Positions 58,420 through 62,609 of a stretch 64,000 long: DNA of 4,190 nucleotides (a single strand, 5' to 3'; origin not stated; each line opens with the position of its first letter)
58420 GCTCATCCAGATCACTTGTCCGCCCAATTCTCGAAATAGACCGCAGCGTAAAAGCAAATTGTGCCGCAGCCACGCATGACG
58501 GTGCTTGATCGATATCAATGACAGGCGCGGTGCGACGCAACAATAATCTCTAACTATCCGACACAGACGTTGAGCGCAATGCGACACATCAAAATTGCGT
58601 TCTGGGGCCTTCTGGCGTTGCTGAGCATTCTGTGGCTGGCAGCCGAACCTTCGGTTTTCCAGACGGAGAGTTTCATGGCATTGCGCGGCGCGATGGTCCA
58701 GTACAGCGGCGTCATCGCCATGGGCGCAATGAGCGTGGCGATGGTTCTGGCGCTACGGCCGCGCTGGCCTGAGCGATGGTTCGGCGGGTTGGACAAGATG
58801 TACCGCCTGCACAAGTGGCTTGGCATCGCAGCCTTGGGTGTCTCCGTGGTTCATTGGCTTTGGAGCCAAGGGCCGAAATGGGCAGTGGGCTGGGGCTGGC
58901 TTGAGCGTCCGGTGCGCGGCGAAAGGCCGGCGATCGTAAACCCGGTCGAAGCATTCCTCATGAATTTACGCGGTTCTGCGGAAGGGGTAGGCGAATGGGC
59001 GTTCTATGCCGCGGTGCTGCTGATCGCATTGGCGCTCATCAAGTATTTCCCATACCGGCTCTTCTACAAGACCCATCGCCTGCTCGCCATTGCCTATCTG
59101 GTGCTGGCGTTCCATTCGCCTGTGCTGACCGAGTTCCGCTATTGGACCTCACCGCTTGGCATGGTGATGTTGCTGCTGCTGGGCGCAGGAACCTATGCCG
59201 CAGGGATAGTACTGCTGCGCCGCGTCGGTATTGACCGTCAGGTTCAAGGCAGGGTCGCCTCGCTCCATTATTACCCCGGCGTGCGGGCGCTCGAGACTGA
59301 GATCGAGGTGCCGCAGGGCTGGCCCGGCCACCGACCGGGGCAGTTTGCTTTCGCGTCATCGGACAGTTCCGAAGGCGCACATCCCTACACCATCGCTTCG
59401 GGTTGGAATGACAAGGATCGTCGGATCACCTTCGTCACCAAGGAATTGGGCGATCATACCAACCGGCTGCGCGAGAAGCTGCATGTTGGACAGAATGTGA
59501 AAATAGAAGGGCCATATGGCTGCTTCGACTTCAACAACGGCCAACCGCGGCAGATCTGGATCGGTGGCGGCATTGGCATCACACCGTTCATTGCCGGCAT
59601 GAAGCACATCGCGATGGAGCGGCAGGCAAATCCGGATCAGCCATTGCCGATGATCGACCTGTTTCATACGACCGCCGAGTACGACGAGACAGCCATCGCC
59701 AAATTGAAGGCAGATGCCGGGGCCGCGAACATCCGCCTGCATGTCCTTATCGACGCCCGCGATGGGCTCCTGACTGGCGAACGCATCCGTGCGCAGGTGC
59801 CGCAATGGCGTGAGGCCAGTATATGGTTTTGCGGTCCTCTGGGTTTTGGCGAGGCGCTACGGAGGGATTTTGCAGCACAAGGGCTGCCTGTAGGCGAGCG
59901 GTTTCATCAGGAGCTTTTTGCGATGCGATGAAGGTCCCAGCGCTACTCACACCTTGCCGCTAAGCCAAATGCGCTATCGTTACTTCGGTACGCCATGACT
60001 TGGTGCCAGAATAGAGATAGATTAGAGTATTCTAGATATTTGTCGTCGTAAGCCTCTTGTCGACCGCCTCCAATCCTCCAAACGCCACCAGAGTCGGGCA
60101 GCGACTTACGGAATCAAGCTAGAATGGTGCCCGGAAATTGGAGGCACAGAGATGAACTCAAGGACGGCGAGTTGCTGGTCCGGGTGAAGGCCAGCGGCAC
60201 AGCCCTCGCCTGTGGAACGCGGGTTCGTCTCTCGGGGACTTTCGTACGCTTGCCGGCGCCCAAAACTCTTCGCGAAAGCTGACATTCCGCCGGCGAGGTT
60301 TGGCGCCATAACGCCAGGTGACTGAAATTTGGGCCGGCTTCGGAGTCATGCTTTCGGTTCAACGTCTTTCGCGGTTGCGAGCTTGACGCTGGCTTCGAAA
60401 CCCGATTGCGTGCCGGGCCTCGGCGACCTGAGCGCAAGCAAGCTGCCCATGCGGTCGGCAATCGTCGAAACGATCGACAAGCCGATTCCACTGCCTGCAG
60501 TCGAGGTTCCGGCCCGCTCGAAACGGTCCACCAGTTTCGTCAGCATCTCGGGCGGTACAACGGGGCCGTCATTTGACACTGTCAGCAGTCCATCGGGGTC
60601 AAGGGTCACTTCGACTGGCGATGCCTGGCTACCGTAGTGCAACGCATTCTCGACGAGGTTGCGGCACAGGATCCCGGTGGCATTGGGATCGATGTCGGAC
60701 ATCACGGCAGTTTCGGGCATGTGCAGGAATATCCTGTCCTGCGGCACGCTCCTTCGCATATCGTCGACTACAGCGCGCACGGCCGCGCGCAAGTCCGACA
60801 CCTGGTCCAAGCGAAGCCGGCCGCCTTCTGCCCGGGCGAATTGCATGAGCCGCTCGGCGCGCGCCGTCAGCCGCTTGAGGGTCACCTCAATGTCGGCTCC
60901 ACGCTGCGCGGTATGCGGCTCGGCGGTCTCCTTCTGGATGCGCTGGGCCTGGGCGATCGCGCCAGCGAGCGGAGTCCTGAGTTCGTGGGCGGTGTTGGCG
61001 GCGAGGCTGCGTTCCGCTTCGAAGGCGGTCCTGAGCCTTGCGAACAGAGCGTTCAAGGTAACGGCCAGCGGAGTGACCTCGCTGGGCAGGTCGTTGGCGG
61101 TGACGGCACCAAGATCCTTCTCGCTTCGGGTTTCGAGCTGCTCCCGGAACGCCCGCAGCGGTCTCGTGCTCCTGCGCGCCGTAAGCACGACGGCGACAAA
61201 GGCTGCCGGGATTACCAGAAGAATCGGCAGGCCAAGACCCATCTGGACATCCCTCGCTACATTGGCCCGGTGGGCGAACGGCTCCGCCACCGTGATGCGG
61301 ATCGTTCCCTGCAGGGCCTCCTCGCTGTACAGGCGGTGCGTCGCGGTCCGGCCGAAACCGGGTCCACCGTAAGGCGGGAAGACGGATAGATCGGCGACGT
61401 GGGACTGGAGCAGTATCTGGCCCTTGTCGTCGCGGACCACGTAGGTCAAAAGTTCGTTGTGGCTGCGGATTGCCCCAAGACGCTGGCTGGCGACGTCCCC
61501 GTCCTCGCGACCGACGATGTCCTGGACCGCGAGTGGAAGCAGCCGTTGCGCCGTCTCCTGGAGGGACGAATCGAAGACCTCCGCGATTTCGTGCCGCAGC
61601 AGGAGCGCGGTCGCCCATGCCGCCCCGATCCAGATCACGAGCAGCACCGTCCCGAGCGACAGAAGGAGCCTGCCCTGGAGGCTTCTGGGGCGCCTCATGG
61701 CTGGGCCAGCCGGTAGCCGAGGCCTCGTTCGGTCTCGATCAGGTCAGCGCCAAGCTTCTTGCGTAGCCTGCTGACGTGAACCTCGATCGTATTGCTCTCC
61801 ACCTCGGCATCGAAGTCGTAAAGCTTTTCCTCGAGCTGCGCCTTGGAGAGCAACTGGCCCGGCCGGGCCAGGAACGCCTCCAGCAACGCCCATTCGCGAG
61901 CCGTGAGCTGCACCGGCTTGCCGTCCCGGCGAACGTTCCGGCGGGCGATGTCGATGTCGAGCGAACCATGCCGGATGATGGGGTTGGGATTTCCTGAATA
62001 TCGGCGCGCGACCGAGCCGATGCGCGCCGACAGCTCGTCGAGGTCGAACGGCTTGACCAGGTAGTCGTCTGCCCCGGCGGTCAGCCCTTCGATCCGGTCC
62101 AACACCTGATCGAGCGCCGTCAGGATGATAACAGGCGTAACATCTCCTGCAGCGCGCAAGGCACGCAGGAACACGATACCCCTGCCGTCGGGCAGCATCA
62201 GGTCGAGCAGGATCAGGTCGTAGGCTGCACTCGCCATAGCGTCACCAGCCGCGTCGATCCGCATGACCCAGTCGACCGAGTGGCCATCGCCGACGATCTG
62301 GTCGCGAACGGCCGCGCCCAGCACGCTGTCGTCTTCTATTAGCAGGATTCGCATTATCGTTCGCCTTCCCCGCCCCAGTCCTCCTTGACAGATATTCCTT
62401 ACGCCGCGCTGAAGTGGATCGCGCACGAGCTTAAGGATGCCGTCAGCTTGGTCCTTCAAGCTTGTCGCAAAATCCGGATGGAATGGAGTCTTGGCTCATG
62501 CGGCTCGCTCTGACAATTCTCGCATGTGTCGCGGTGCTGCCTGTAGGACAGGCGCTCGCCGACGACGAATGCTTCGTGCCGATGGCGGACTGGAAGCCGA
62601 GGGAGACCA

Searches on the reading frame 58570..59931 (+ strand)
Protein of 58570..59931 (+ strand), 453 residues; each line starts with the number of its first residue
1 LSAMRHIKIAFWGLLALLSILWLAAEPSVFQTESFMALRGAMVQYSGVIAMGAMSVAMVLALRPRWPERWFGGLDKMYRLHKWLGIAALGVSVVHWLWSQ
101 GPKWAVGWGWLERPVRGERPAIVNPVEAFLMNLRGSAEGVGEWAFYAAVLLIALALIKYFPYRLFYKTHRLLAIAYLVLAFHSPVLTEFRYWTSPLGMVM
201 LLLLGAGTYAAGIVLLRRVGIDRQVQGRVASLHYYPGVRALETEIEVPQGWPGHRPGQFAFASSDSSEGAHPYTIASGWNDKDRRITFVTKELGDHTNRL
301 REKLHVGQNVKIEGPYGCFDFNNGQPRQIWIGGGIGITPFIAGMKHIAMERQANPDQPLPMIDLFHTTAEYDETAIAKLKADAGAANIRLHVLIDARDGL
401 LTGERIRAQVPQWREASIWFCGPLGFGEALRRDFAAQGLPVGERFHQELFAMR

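Call 33: search_protein_families(library=pfam, proteins=[window:58570-59931:+])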
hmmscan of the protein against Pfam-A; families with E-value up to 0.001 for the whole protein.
window:58570-59931:+ (453 aa): 2 families
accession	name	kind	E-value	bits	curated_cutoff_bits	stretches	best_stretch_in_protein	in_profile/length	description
PF01794.25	Ferric_reduct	-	2.9e-16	60.1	28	1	47-179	2-120/121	Ferric reductase like transmembrane component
PF08022.18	FAD_binding_8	-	2.3e-05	24.9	22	1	239-317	15-106/109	FAD-binding domain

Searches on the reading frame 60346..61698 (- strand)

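Call 33: search_protein_families(library=pfam, proteins=[window:60346-61698:-])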
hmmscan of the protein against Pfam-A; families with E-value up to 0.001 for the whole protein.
window:60346-61698:- (450 aa): 4 families
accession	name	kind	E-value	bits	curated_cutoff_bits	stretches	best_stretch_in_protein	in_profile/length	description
PF02518.31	HATPase_c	-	3.3e-16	60.1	26.4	1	343-439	8-108/111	Histidine kinase-, DNA gyrase B-, and HSP90-like ATPase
PF00512.31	HisKA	-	1.5e-09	38.2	26.9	1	230-293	3-66/66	His Kinase A (phospho-acceptor) domain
PF00672.30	HAMP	-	1.7e-05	25.4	25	1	172-223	1-52/53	HAMP domain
PF08521.16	2CSK_N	-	3.8e-05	24.2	23.2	1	19-150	1-139/140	Two-component sensor kinase N-terminal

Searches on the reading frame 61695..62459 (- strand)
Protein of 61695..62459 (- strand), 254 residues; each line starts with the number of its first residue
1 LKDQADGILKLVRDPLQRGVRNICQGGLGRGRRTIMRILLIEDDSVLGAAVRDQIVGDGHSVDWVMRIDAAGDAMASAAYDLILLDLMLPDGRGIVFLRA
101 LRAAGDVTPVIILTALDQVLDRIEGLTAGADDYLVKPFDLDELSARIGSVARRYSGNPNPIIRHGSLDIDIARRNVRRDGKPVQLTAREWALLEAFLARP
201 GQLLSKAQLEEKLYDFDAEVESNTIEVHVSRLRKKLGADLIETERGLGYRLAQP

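Call 33: search_protein_families(library=pfam, proteins=[window:61695-62459:-])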
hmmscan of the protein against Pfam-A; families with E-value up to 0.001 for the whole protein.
window:61695-62459:- (254 aa): 2 families
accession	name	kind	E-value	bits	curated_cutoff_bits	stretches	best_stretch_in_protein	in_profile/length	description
PF00486.34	Trans_reg_C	-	3.3e-23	82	26.2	1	180-251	1-77/77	Transcriptional regulatory protein, C terminal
PF00072.30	Response_reg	-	8.1e-23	81.2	30.2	1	38-147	1-110/111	Response regulator receiver domain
